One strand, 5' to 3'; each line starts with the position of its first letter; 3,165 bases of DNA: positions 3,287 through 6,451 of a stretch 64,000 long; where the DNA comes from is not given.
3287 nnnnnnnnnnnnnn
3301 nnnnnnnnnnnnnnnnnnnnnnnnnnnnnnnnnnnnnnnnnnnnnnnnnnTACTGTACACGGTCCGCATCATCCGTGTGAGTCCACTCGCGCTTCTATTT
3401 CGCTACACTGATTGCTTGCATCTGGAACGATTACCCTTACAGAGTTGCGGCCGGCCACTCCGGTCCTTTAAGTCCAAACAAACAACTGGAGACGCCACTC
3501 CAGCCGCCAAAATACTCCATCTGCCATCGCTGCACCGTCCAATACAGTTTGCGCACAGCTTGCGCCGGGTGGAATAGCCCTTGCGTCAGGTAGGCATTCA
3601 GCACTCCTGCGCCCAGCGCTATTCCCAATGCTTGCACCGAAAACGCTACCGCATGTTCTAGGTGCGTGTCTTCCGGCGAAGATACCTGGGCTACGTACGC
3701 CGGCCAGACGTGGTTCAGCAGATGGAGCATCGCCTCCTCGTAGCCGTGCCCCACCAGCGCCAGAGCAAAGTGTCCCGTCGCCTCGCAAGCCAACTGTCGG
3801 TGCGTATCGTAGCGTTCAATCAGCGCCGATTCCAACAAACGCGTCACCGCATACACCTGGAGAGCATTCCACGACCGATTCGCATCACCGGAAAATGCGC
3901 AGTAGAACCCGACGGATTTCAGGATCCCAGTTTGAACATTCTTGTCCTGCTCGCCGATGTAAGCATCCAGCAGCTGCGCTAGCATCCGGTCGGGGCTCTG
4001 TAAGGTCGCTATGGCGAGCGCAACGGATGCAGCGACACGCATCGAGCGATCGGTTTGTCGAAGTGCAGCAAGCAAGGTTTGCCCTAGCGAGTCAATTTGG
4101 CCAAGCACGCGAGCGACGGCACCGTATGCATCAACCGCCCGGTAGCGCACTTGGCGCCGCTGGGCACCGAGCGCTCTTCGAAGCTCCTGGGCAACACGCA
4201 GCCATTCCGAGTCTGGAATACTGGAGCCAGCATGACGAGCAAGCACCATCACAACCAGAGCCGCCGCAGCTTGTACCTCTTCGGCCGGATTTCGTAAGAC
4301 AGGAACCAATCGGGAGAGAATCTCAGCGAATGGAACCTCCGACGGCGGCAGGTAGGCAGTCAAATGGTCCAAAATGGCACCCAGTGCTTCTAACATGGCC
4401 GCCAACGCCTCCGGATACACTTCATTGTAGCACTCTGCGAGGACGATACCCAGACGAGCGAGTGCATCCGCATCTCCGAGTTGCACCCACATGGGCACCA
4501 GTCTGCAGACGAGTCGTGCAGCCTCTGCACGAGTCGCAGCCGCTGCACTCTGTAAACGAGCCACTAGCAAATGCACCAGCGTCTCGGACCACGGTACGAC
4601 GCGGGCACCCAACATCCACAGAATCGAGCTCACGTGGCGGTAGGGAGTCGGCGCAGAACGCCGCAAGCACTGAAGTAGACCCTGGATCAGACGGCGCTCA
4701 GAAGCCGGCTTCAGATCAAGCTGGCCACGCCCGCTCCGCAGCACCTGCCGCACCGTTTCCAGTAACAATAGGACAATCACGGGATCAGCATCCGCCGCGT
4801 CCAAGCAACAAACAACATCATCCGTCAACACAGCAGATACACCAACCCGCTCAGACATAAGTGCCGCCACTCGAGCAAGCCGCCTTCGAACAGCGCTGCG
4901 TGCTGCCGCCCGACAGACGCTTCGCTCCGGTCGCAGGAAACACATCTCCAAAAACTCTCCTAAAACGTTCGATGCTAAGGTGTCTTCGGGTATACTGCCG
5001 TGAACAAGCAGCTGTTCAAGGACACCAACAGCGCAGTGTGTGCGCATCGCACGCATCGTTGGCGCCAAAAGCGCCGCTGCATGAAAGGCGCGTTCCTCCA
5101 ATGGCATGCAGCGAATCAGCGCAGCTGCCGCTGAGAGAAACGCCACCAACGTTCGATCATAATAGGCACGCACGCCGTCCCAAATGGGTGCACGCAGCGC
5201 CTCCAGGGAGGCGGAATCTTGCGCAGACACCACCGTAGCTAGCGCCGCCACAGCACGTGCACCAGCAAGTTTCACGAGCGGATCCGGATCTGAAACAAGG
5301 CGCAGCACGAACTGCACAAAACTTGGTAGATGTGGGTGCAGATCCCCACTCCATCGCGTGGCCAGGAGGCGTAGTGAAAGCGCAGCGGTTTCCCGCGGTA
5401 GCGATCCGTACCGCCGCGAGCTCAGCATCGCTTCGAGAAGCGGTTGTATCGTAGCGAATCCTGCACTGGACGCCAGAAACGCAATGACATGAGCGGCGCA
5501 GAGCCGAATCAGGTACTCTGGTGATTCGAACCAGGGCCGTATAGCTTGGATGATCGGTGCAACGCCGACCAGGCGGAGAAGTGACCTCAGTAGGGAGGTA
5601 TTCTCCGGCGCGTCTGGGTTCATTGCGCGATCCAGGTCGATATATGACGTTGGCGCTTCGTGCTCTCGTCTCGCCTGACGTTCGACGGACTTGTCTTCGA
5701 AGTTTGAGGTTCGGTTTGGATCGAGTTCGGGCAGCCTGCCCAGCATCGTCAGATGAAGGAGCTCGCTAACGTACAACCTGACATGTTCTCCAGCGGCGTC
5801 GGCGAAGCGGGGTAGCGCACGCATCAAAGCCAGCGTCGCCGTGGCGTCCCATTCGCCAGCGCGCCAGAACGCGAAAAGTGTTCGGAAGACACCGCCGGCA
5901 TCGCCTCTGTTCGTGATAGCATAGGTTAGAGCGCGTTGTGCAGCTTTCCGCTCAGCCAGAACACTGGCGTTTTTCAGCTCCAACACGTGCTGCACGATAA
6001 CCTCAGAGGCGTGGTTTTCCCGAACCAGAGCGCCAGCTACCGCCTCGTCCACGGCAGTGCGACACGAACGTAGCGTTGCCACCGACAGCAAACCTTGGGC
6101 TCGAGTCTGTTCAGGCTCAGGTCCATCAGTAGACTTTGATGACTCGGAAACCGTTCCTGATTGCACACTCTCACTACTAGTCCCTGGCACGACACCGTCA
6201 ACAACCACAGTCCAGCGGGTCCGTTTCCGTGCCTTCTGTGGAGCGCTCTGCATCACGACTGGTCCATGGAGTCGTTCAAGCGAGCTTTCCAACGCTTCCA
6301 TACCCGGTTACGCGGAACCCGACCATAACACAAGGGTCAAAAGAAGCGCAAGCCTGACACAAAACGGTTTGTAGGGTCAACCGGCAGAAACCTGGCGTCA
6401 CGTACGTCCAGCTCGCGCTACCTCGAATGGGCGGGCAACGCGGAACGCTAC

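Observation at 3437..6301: SF3B1 homolog reduced to its HEAT-repeat domain, with no room for the canonical N-terminal region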

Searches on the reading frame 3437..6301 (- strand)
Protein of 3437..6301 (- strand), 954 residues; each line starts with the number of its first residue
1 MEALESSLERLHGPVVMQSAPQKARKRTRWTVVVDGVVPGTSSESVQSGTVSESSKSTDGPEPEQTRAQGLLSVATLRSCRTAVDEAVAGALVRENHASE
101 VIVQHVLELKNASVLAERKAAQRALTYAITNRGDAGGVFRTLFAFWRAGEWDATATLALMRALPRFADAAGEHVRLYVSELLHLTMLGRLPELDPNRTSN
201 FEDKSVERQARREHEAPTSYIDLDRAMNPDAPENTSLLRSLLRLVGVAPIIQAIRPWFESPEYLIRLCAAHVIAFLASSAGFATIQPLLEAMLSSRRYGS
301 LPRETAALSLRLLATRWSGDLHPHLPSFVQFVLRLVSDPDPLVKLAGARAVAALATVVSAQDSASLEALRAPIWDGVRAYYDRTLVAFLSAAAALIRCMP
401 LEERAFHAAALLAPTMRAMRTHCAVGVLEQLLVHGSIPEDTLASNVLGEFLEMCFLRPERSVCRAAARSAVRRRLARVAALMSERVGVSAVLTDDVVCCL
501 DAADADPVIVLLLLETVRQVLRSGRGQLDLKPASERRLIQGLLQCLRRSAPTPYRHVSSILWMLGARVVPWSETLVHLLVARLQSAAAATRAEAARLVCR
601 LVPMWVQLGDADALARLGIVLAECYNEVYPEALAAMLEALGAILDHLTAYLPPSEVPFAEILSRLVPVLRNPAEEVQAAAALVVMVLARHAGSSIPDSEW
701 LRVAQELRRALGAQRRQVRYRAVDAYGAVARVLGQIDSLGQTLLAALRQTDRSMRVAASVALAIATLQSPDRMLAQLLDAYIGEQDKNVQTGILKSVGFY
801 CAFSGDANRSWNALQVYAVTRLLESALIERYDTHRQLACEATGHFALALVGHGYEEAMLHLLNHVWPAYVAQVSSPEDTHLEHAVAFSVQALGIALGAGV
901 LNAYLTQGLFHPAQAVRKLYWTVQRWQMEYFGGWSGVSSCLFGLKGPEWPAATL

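Call 5: search_protein_families(library=pfam, proteins=[window:3437-6301:-], max_evalue=1)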
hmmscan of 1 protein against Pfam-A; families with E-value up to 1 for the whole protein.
window:3437-6301:- (954 aa): 11 families
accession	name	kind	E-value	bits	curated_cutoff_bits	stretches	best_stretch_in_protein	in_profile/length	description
PF13646.12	HEAT_2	-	2.7e-05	24.8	27.7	2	326-371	30-69/88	HEAT repeats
PF24714.1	TOR1L1_N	-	4.6e-05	23.3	43.3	1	305-400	60-162/281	TORTIFOLIA1 N-terminal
PF01602.26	Adaptin_N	-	0.0016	17.6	37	1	643-801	211-366/524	Adaptin N terminal region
PF13513.12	HEAT_EZ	-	0.0025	18.8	27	2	634-681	5-49/55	HEAT-like repeat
PF25801.1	HEAT_GCN1_C_2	-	0.015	15.1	27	1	689-779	32-124/288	Stalled ribosome sensor GCN1-like, HEAT repeats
PF25757.1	TPR_DNAAF5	-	0.022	14.4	27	0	310-379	110-179/288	Dynein axonemal assembly factor 5-like, TPR repeats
PF02985.28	HEAT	-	0.052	14.3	23.5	1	329-357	2-30/31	HEAT repeat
PF21047.3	HEAT_Maestro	-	0.092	13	27.4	1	574-695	34-155/229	Maestro, HEAT repeats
PF11838.14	ERAP1_C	-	0.26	11.1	38.2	1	737-825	22-109/318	ERAP1-like C-terminal domain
PF05004.19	IFRD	-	0.61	9.4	25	0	737-764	213-240/306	Interferon-related developmental regulator (IFRD)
PF24492.1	HEAT_ECM29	-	0.77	10.3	27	1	303-362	88-147/160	Proteasome adapter and scaffold protein ECM29, HEAT-repeat domain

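Call 6: search_solved_structures(query=window:3437-6301:-, max_evalue=0.01, show_alignments=2)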
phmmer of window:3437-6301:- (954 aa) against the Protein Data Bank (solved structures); distinct sequences matched with E-value up to 0.01: 7.
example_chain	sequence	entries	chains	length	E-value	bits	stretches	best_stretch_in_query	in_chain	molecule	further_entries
6en4_C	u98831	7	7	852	4.8e-78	266.8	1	233-924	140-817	Splicing factor 3B subunit 1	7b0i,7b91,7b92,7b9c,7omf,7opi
7evn_C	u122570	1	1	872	5.1e-78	266.7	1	233-924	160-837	Splicing factor 3B subunit 1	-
9k1o_C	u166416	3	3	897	5.8e-78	266.5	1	233-924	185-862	Splicing factor 3B subunit 1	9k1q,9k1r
9k1w_C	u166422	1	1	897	7.9e-78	266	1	233-924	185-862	Splicing factor 3B subunit 1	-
5ife_C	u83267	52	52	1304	2.1e-77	264.6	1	233-924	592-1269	Splicing factor 3B subunit 1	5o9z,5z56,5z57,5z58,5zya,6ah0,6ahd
9k1y_C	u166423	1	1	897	2.6e-77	264.3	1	233-924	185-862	Splicing factor 3B subunit 1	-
5gm6_G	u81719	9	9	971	1.1e-58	202.7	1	236-924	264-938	U2 snRNP component HSH155 | HSH155 isoform 1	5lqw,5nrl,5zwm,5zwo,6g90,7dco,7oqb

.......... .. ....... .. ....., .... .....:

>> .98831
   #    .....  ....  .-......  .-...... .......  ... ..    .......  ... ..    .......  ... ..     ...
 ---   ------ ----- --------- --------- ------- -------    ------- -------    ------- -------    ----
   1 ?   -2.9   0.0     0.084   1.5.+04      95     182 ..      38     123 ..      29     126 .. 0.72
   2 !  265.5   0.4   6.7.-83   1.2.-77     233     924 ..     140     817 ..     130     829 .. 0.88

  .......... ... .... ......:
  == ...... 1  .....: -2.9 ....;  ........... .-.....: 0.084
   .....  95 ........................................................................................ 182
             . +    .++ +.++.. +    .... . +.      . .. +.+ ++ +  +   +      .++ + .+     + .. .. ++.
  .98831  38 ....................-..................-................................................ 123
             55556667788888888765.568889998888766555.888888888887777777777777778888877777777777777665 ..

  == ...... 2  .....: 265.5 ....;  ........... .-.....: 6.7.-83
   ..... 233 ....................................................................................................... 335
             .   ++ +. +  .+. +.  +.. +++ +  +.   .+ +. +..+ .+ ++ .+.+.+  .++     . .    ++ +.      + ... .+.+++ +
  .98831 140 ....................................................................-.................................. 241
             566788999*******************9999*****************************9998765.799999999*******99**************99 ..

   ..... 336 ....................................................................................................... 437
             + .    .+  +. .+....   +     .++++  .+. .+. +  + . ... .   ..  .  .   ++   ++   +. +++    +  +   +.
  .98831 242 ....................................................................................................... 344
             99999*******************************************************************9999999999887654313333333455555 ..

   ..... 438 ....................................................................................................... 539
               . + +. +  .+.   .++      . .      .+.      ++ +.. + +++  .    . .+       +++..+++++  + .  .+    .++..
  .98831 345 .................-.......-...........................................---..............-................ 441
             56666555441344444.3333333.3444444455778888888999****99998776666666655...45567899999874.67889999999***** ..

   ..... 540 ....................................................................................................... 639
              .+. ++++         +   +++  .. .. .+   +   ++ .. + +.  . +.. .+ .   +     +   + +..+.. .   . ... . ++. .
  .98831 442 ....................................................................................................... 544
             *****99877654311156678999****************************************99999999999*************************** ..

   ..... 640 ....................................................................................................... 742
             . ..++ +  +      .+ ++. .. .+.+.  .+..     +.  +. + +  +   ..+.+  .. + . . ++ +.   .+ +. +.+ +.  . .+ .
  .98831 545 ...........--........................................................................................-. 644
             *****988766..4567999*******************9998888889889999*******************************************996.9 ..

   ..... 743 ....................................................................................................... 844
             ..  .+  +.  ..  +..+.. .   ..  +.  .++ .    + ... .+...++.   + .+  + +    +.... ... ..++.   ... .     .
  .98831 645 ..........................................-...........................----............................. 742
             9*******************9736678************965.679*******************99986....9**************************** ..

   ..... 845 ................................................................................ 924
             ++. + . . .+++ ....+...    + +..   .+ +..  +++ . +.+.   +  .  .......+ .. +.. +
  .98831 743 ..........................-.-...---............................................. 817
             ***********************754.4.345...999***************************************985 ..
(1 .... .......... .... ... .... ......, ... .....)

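Call 7: find_homologous_proteins(query=window:3437-6301:-, max_evalue=0.00001)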
Query window:3437-6301:- (954 aa): 2 proteins with E <= 0.00001 among 8000 candidates.
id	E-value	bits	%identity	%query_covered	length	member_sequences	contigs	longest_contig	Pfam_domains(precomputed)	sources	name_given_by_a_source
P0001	0.0e+0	2075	100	100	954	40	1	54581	-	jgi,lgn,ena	-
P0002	5.0e-291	986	54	97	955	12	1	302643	PF24714.2,PF13646.13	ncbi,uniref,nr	ncbi:Splicing factor 3B subunit 1 [Cyanidiococcus yangmingshanensis]|uniref:Splicing factor 3B subun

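Call 8: list_cluster_members(proteins=[P0001, P0002])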
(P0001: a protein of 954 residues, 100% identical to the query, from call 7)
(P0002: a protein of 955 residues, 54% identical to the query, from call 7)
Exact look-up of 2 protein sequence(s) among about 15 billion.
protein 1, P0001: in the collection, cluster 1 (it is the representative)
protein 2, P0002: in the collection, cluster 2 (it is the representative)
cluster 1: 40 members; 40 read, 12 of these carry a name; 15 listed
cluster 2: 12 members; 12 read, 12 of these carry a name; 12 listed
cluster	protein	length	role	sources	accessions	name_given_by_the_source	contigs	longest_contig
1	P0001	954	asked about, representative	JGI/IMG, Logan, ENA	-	-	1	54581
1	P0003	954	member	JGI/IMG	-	splicing factor 3B subunit 1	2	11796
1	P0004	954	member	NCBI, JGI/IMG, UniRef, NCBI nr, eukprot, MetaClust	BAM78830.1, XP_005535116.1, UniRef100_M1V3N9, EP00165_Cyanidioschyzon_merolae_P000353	probable splicing factor 3b subunit 1 [Cyanidioschyzon merolae strain 10D] | Probable splicing factor 3b subunit 1 n=1 Tax=Cyanidioschyzon merolae (strain NIES-3377 / ... | XP_005535116.1 probable splicing factor 3b subunit 1 [Cyanidioschyzon merolae strain 10D]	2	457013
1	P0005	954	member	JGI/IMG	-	splicing factor 3B subunit 1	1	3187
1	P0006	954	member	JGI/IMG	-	splicing factor 3B subunit 1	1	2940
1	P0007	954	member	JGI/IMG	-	splicing factor 3B subunit 1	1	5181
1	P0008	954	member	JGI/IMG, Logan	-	splicing factor 3B subunit 1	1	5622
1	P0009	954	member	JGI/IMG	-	splicing factor 3B subunit 1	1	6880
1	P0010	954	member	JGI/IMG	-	splicing factor 3B subunit 1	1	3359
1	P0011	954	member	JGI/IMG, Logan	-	splicing factor 3B subunit 1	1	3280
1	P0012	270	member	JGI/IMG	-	splicing factor 3B subunit 1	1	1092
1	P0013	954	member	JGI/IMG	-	splicing factor 3B subunit 1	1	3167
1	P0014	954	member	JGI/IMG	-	splicing factor 3B subunit 1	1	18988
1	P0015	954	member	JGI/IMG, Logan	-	-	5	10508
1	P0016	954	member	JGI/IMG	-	-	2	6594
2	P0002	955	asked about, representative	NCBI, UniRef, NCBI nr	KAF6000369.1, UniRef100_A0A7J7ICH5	Splicing factor 3B subunit 1 [Cyanidiococcus yangmingshanensis] | Splicing factor 3B subunit 1 n=1 Tax=Cyanidiococcus yangmingshanensis TaxID=2690220 ...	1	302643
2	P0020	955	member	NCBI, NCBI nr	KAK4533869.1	hypothetical protein CCYA_CCYA19G4751 [Cyanidiococcus yangmingshanensis]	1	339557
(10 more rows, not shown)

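Call 26: search_protein_representatives(protein=window:3437-6301:-)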
Query: 954 residues. Proteins with E-value up to 0.001 (for the whole library): 428; up to 1e-10: 186; up to 1e-30: 60. The best 150 are listed.
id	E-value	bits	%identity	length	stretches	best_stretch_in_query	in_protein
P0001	0.0e+00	2075.4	100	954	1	1-954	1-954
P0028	2.5e-114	400.1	37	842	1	233-931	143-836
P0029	1.7e-111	390.7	66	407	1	613-898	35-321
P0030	2.3e-108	380.3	65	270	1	685-953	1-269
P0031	1.1e-99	351.6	34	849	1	237-918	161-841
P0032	8.7e-75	269.3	31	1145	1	233-924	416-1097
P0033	7.5e-70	252.9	32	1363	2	235-923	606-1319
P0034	6.5e-69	249.8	34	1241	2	559-923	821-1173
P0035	3.1e-67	244.3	29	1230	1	233-941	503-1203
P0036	3.4e-67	244.2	31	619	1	336-925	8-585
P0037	4.9e-67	243.6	28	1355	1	233-924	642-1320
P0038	1.0e-66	242.5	29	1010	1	233-924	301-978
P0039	4.5e-61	223.9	34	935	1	234-924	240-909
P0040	2.4e-58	214.9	28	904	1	232-924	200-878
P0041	4.4e-58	214.0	29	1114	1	233-924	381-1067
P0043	4.9e-57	210.5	29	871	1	235-923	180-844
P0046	9.6e-56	206.3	27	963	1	233-922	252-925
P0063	7.5e-45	170.2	25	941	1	233-923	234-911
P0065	4.4e-44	167.7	28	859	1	231-930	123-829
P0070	1.2e-41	159.6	27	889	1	234-936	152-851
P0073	4.5e-40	154.4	27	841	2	563-930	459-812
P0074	1.2e-39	153.0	33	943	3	592-924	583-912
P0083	1.9e-33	132.5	30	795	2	607-927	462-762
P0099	1.3e-26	109.9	25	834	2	229-921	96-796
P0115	8.6e-23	97.2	29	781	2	631-922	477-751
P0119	4.8e-22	94.8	33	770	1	639-923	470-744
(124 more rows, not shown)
